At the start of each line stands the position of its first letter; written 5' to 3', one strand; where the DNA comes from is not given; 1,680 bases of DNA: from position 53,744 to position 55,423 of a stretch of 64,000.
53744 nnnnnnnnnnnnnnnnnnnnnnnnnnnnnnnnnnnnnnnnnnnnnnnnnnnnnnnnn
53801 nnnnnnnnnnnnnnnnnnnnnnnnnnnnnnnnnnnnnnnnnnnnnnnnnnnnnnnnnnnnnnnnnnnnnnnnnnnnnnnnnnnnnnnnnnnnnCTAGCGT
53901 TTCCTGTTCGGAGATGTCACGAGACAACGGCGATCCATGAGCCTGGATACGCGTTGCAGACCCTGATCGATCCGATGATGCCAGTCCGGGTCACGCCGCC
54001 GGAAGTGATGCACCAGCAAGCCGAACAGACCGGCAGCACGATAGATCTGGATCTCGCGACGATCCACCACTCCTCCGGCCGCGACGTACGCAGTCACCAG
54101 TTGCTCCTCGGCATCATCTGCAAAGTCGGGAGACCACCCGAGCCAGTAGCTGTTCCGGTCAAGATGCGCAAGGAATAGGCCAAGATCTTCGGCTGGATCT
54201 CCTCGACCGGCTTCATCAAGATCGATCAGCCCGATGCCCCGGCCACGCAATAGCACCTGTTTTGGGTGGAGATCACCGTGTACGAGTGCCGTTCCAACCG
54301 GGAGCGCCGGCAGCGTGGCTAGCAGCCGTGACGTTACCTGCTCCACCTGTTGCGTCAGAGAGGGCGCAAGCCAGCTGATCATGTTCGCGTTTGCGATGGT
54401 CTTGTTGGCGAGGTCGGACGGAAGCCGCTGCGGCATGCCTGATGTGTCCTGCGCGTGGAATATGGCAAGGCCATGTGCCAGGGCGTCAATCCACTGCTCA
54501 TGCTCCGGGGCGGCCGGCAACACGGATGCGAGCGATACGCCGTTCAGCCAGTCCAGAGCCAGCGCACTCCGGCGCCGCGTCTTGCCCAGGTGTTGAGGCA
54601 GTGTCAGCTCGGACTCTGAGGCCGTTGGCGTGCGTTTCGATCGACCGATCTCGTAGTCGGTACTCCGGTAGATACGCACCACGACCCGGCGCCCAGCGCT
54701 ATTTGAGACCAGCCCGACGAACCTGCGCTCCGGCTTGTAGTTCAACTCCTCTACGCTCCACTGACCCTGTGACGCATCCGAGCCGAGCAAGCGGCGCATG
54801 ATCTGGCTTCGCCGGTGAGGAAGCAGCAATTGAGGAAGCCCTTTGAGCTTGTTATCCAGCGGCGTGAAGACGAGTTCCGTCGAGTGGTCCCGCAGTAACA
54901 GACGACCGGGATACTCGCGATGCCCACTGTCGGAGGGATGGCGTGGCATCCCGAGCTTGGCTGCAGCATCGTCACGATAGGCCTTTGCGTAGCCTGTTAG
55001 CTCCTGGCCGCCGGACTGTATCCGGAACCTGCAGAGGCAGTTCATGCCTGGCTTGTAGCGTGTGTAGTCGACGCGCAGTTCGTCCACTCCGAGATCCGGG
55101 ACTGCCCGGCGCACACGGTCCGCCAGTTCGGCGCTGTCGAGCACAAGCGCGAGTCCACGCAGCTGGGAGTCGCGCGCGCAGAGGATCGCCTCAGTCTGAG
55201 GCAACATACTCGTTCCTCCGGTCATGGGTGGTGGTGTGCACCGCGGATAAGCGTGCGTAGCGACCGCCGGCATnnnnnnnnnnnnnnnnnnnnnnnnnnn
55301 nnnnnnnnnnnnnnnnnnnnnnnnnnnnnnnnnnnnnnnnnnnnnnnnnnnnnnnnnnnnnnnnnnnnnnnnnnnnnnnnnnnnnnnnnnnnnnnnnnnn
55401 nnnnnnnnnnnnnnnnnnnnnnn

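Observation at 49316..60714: Second envelope module: three GT-B glycosyltransferases, an MsbA-type exporter and two kinase-fold proteins, co-directional with the acidic protein and the two-component system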

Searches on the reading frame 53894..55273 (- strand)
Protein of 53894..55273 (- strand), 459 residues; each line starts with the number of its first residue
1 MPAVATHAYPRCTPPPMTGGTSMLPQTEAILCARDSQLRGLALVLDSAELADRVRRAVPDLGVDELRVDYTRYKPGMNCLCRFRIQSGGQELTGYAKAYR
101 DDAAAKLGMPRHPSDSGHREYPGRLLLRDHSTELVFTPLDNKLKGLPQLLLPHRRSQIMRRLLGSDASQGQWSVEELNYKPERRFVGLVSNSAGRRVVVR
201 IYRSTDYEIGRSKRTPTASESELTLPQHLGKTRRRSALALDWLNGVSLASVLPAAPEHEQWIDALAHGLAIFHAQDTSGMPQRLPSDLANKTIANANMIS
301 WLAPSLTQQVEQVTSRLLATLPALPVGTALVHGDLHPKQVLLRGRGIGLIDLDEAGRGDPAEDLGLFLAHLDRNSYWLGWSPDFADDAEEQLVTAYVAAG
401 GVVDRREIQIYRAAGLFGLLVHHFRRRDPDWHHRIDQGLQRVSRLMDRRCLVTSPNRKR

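Call 3: search_protein_families(library=pfam, proteins=[window:53894-55273:-], max_evalue=0.01)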
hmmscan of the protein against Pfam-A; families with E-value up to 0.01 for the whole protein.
window:53894-55273:- (459 aa): 2 families
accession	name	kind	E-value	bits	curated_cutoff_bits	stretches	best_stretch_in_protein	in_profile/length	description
PF01636.29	APH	-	2.3e-17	64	23.2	1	231-377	70-211/239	Phosphotransferase enzyme family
PF19974.5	TCAD9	-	0.00019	21.2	40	1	300-361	282-331/429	Ternary complex associated domain 9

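Call 4: search_protein_families(library=ncbifam, proteins=[window:53894-55273:-], max_evalue=0.01)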
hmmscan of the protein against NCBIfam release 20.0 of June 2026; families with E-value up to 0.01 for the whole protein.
window:53894-55273:- (459 aa): 9 families
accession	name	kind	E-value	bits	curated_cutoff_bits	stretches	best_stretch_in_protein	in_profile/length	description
NF038156.1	lant_syn_V_LxmK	equivalog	1.2e-07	31.1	315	1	218-368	68-231/347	class V lanthionine synthetase subunit LxmK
NF033068.1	APH_3p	equivalog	5.4e-07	29.4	205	1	231-412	74-249/255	APH(3') family aminoglycoside O-phosphotransferase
TIGR02721.1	ycfN_thiK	equivalog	1.5e-06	27.6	299.45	1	234-370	61-188/256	thiamine kinase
NF041268.1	capreo_Cph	equivalog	4e-06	26.7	390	1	262-365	110-224/285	capreomycin phosphotransferase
NF000088.1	viomycin_Vph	equivalog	7e-06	25.6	400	1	275-366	135-233/293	viomycin phosphotransferase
NF000240.1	macrolide_MphC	exception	4e-05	23.2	550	1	325-423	189-277/299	Mph(C) family macrolide 2'-phosphotransferase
NF008738.0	PRK11768.1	equivalog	7.2e-05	22.3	194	1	301-370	170-238/327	serine/threonine protein kinase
NF033066.0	APH_3p_VIIIa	exception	0.00063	19.2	520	1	327-379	177-233/267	aminoglycoside O-phosphotransferase APH(3')-VIIIa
NF000255.1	macrolide_MphF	exception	0.0085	15.5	650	0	317-369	180-234/299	Mph(F) family macrolide 2'-phosphotransferase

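Call 7: find_homologous_proteins(query=window:53894-55207:-, max_evalue=0.00001)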
Query window:53894-55207:- (437 aa): 13 proteins with E <= 0.00001 among 8000 candidates.
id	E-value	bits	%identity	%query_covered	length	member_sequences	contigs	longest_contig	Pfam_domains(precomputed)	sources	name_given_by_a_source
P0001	1.1e-292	989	100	100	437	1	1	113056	PF01636.30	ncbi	-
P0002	6.2e-132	459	52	100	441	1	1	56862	PF01636.30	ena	-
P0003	1.1e-91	326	43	97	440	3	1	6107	PF01636.30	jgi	jgi:tRNA A-37 threonylcarbamoyl transferase component Bud32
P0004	9.5e-79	284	38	100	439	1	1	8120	PF19974.6,PF01636.30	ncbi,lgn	ncbi:hypothetical protein BH23CHL2_BH23CHL2_33700 [soil metagenome]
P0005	1.4e-74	270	38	97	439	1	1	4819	PF01636.30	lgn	-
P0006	2.0e-72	263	39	93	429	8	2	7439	PF19974.6,PF01636.30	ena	-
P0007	5.0e-61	225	36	99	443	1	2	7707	PF01636.30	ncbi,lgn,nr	ncbi:MAG: phosphotransferase [Rubrobacter sp.]|nr:phosphotransferase [Rubrobacter sp.]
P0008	3.6e-60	222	33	97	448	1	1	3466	PF04655.21,PF19974.6,PF01636.30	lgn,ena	-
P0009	5.5e-47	179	29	98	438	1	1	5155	PF01636.30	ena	-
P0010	2.4e-43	167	31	96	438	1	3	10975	PF01636.30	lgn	-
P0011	9.6e-24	102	35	32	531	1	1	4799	PF01636.30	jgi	jgi:aminoglycoside phosphotransferase (APT) family kinase protein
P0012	1.6e-18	85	30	83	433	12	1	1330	PF01636.30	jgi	jgi:aminoglycoside phosphotransferase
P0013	1.4e-12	66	28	71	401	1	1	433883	PF01636.30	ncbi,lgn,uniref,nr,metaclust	ncbi:phosphotransferase [Streptomyces flavidovirens]|uniref:phosphotransferase n=1 Tax=Streptomyces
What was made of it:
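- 53894..55207 (-): K1: an APH-fold kinase of 437 aa, with an extra N-terminal beta-sheet unit. Identical to P0001 (call 7).
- Checked: This is exactly P0001 (call 7).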

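Call 8: find_encoding_contigs(protein=P0001, flank=10000, max_places=3)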
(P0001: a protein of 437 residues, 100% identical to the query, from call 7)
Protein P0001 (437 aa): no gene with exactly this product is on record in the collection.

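Call 9: find_encoding_contigs(protein=P0002, flank=10000, max_places=3)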
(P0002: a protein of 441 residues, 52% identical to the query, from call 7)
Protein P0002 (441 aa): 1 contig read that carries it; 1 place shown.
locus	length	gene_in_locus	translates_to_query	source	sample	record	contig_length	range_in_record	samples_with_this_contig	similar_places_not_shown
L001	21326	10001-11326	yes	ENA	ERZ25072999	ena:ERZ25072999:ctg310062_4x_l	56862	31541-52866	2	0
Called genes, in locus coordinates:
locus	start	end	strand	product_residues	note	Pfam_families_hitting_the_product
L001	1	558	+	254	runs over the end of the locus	PF02633:Creatininase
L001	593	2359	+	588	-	PF00496:SBP_bac_5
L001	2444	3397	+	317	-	PF19300:BPD_transp_1_N, PF00528:BPD_transp_1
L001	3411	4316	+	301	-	PF00528:BPD_transp_1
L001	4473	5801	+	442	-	PF04101:Glyco_tran_28_C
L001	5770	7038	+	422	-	PF13439:Glyco_transf_4, PF00534:Glycos_transf_1, PF13692:Glyco_trans_1_4, PF13524:Glyco_trans_1_2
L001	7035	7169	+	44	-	-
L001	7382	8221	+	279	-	PF13439:Glyco_transf_4, PF00534:Glycos_transf_1, PF13692:Glyco_trans_1_4, PF13524:Glyco_trans_1_2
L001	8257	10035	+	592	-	PF00664:ABC_membrane, PF02463:SMC_N, PF00005:ABC_tran, PF13304:AAA_21 (faint)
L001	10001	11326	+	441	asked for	PF01636:APH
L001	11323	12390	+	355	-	PF01636:APH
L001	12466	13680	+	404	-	-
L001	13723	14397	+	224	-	PF00072:Response_reg, PF00486:Trans_reg_C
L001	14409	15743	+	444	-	PF00512:HisKA, PF02518:HATPase_c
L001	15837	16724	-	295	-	PF01636:APH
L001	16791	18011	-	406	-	PF00872:Transposase_mut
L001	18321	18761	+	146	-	PF10604:Polyketide_cyc2, PF06240:COXG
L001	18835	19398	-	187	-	-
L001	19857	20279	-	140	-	-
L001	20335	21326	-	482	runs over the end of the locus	PF12229:PG_binding_4, PF04294:VanW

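Call 11: find_encoding_contigs(protein=P0004, flank=10000, max_places=3)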
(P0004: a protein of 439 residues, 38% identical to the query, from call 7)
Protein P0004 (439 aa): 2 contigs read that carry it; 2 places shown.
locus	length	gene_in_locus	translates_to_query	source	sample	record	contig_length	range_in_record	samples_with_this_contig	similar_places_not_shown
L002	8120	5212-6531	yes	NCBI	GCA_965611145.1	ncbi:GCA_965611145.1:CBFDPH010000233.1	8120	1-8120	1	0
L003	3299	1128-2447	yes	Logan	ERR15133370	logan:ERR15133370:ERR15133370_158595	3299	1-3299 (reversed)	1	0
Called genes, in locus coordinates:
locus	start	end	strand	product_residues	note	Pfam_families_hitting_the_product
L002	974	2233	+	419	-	PF13439:Glyco_transf_4, PF00534:Glycos_transf_1, PF13692:Glyco_trans_1_4, PF13524:Glyco_trans_1_2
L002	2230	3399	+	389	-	PF13439:Glyco_transf_4, PF13579:Glyco_trans_4_4, PF00534:Glycos_transf_1, PF13692:Glyco_trans_1_4, PF13524:Glyco_trans_1_2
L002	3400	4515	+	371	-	PF00664:ABC_membrane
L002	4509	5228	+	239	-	PF00005:ABC_tran, PF13304:AAA_21 (faint), PF02463:SMC_N (weak)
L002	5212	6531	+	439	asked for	PF01636:APH, PF19974:TCAD9 (faint)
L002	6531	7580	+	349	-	PF01636:APH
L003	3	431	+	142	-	?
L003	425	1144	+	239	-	PF00005:ABC_tran, PF13304:AAA_21 (faint), PF02463:SMC_N (weak)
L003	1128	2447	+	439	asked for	PF01636:APH, PF19974:TCAD9 (faint)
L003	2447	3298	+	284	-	?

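Call 12: find_encoding_contigs(protein=P0007, flank=10000, max_places=3)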
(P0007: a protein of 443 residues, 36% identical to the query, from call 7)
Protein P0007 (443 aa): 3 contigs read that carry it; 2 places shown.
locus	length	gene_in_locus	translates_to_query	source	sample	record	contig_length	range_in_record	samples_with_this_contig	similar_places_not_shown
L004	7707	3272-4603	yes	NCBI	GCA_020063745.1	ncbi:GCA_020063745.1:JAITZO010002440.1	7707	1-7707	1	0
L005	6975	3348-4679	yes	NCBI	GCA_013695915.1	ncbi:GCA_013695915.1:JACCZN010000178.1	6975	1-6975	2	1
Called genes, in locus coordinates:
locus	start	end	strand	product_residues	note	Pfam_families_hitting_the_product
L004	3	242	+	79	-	?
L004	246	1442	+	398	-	PF13439:Glyco_transf_4, PF13579:Glyco_trans_4_4, PF00534:Glycos_transf_1, PF13692:Glyco_trans_1_4, PF13524:Glyco_trans_1_2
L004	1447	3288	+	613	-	PF00664:ABC_membrane, PF00005:ABC_tran, PF02463:SMC_N (weak)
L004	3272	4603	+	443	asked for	PF01636:APH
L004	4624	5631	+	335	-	PF00685:Sulfotransfer_1, PF13469:Sulfotransfer_3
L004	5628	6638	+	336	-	PF01636:APH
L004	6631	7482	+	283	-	-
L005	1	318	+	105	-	PF00534:Glycos_transf_1, PF13524:Glyco_trans_1_2, PF13692:Glyco_trans_1_4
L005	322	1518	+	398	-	PF13439:Glyco_transf_4, PF13579:Glyco_trans_4_4, PF00534:Glycos_transf_1, PF13692:Glyco_trans_1_4, PF13524:Glyco_trans_1_2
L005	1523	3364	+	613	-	PF00664:ABC_membrane, PF00005:ABC_tran, PF02463:SMC_N (weak)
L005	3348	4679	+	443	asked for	PF01636:APH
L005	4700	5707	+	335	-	PF00685:Sulfotransfer_1, PF13469:Sulfotransfer_3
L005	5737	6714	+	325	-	PF01636:APH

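Call 13: find_encoding_contigs(protein=P0010, flank=10000, max_places=3)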
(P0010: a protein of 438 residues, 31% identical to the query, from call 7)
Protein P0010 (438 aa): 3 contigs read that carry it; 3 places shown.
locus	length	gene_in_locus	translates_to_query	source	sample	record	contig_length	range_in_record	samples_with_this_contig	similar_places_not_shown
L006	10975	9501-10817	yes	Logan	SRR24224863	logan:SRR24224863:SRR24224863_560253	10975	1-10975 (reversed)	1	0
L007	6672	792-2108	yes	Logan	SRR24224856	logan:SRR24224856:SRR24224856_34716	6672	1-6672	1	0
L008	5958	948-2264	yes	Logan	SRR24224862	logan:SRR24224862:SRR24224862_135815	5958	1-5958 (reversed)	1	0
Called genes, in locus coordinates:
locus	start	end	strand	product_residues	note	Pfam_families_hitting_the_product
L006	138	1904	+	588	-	PF00664:ABC_membrane, PF00005:ABC_tran, PF02463:SMC_N (faint), PF13304:AAA_21 (faint)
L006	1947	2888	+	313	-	PF00685:Sulfotransfer_1, PF13469:Sulfotransfer_3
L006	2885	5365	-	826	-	PF05228:CHASE4 (weak), PF00512:HisKA (weak), PF02518:HATPase_c, PF00072:Response_reg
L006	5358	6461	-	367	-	PF13609:Porin_4 (faint)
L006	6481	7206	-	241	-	PF13620:CarboxypepD_reg (weak)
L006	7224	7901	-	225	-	PF00072:Response_reg, PF00486:Trans_reg_C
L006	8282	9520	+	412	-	PF04101:Glyco_tran_28_C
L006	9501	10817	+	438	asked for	PF01636:APH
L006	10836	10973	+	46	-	?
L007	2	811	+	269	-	?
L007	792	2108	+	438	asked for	PF01636:APH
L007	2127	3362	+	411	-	PF13439:Glyco_transf_4, PF20706:GT4-conflict, PF00534:Glycos_transf_1, PF13692:Glyco_trans_1_4, PF13524:Glyco_trans_1_2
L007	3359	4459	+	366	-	PF13579:Glyco_trans_4_4, PF13439:Glyco_transf_4 (faint), PF00534:Glycos_transf_1, PF13692:Glyco_trans_1_4, PF13524:Glyco_trans_1_2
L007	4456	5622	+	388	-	PF01636:APH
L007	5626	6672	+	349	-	?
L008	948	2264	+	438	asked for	PF01636:APH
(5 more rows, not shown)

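Call 19: search_solved_structures(query=A1, max_evalue=1, show_alignments=2)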
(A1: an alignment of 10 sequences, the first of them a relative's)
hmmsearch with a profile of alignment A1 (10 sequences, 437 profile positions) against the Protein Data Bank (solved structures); distinct sequences matched with E-value up to 1: 61 (the best 60 are shown).
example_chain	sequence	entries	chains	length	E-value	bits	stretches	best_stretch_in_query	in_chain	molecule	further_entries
7f0a_A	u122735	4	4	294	1.2e-08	37.4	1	213-344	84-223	Capreomycin phosphotransferase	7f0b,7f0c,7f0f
8agy_A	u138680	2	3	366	2e-06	30.1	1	162-333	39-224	Corramycin phosphotransferase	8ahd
4h05_A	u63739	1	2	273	3.1e-06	29.5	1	208-390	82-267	Aminoglycoside-O-phosphotransferase VIII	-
8i80_B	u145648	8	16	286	1.6e-05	27.1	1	216-356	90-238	Viomycin kinase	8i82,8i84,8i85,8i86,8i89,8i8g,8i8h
4o7o_A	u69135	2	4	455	2.2e-05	26.6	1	241-331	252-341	Maltokinase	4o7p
6fuc_A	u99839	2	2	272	2.6e-05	26.4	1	289-353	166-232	Aminoglycoside phosphotransferase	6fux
1zyl_A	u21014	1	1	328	5.9e-05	25.2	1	234-346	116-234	Hypothetical protein yihE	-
4u94_A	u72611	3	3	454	0.00013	24.1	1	239-331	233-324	Maltokinase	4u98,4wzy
2olc_A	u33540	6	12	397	0.00013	24.1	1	300-357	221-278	Methylthioribose kinase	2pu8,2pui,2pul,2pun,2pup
9x4g_B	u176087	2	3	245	0.00014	24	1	275-380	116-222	non-specific serine/threonine protein kinase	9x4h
3csv_A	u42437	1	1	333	0.00025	23.1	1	161-353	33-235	Aminoglycoside phosphotransferase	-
4n57_A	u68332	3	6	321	0.00033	22.8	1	218-345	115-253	APH(2'')-Id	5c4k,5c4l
5igh_A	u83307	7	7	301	0.00034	22.7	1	240-346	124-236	Macrolide 2'-phosphotransferase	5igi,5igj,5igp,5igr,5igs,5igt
9h2z_A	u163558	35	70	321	0.00039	22.5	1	218-345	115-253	APH(2'')-Id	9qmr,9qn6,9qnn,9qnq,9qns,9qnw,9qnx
5ih0_A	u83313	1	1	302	0.00056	22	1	240-342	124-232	Macrolide 2'-phosphotransferase II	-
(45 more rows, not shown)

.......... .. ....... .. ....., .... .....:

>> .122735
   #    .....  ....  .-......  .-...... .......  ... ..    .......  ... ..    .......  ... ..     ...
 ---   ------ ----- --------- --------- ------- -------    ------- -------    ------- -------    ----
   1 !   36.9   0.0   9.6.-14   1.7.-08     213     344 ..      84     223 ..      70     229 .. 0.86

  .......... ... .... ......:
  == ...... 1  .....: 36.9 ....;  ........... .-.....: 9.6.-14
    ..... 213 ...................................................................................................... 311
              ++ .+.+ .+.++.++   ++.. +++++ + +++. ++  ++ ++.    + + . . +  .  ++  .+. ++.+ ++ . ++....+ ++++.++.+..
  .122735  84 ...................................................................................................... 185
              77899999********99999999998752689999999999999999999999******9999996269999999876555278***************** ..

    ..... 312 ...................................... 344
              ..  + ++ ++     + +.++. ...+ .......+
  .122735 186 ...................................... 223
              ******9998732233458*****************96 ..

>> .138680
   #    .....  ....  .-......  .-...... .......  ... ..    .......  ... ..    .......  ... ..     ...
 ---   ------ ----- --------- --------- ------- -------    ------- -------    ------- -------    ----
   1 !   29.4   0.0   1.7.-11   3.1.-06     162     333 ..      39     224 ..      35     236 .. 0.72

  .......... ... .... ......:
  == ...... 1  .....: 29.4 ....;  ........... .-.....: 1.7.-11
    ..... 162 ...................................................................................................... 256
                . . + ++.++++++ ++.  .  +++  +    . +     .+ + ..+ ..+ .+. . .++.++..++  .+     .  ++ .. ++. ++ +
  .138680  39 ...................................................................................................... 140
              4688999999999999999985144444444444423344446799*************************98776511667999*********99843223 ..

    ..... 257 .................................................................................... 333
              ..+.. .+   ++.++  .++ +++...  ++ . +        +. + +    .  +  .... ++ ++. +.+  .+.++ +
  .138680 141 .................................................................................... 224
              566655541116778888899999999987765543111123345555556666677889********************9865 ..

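Call 20: find_related_loci(query=A1, collection=genome_contigs, flank=10000)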
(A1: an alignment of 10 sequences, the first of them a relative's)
Query A1 (437 aa) in genome_contigs; peptide patterns used: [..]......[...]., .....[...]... (x = any residue, [..] = any of these).
208 stretches matched a pattern; 193 encode a relative of the query (tblastn E <= 1e-3); the best 80 are kept; 80 distinct loci.
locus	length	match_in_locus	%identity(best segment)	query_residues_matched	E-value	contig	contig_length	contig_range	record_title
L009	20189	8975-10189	39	18-423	2e-71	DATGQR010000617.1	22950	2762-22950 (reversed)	MAG TPA_asm: Thermomicrobiales bacterium isolate SMAG_U10429 k141_5728895, whole genome shotgun sequence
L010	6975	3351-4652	36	1-432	3e-65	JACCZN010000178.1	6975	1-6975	MAG: Rubrobacter sp. isolate MGR_bin231 SD2897-2912_k127_607599, whole genome shotgun sequence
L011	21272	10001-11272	32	1-425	2e-61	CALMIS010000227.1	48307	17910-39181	MAG TPA_asm: uncultured Chloroflexi bacterium isolate SRR2107183_bin.79_CONCOCT_v1.1_MAG genome assembly, contig: ERZ794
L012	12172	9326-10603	33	1-426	7e-60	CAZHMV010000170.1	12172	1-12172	MAG TPA_asm: uncultured Anaerolineales bacterium isolate binchicken_co172_219 genome assembly, contig: NODE_4617_length_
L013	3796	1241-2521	32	1-426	2e-59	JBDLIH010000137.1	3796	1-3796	MAG: Pseudomonadota bacterium isolate MAG020 MAG020_137, whole genome shotgun sequence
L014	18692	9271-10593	31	1-437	2e-59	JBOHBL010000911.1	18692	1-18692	MAG: Rubrobacteraceae bacterium isolate SC-B1_maxbin2.bin.18 k127_143510, whole genome shotgun sequence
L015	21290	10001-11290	31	9-435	9e-58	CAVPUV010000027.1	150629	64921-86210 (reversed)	MAG: uncultured Gammaproteobacteria bacterium isolate MFD10097.bin.2.2 genome assembly, contig: contig_20020, whole geno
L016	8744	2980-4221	31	1-415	6e-57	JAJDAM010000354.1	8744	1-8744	MAG: Deltaproteobacteria bacterium isolate OFTM229 OFTM229_353, whole genome shotgun sequence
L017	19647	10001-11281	30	1-428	5e-57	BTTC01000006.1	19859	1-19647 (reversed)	MAG: Bacterium Idc_ex_meta_mg2 DNA, NODE_152_19859_cov_3.620061, whole genome shotgun sequence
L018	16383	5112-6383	31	1-425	2e-56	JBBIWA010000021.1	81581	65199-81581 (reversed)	MAG: Acidobacteriota bacterium isolate ETS170220_bin_9 NODE_126_length_81581_cov_4.69699, whole genome shotgun sequence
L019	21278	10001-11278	30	1-426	2e-56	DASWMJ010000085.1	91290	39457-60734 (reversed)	MAG TPA_asm: Chloroflexia bacterium isolate SMAG_U3384 k141_288086, whole genome shotgun sequence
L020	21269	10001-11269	31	1-424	4e-57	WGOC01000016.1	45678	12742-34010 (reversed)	MAG: bacterium isolate RI_55 c_000000142022, whole genome shotgun sequence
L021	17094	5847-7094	32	1-424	3e-56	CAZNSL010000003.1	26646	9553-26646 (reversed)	MAG TPA_asm: uncultured Alcaligenaceae bacterium isolate SRP189682_co2_312 genome assembly, contig: NODE_2432_length_266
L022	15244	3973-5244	30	1-424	2e-55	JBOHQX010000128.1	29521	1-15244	MAG: bacterium isolate M3-S_metawrap_bin.56 k127_55062, whole genome shotgun sequence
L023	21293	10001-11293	31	1-436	9e-55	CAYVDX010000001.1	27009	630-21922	MAG TPA_asm: uncultured Calditrichaceae bacterium isolate SRP163575_co2_215 genome assembly, contig: NODE_2055_length_27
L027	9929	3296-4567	31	1-424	3e-53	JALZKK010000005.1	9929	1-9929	MAG: Acidobacteriota bacterium isolate MSU bin5 SD1457-59_k127_331717, whole genome shotgun sequence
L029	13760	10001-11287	30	1-425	4e-53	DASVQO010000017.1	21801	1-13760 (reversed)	MAG TPA_asm: Chloroflexia bacterium isolate SMAG_U3210 k141_656891, whole genome shotgun sequence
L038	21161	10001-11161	31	39-424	2e-51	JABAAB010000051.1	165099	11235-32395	MAG: Lysobacterales bacterium isolate bin10o c_000000990727, whole genome shotgun sequence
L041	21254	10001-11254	28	1-424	1e-50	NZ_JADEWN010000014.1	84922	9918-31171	Gloeocapsopsis crepidinum LEGE 06123 NODE_14_length_84922_cov_11.6751, whole genome shotgun sequence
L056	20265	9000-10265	28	1-424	9e-48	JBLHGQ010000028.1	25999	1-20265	MAG: Rhodothermales bacterium isolate 3300054976_6 Ga0535667_0002121, whole genome shotgun sequence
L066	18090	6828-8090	32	9-424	7e-49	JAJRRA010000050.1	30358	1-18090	MAG: Gammaproteobacteria bacterium isolate Dive100_bin2.37 k141_455426, whole genome shotgun sequence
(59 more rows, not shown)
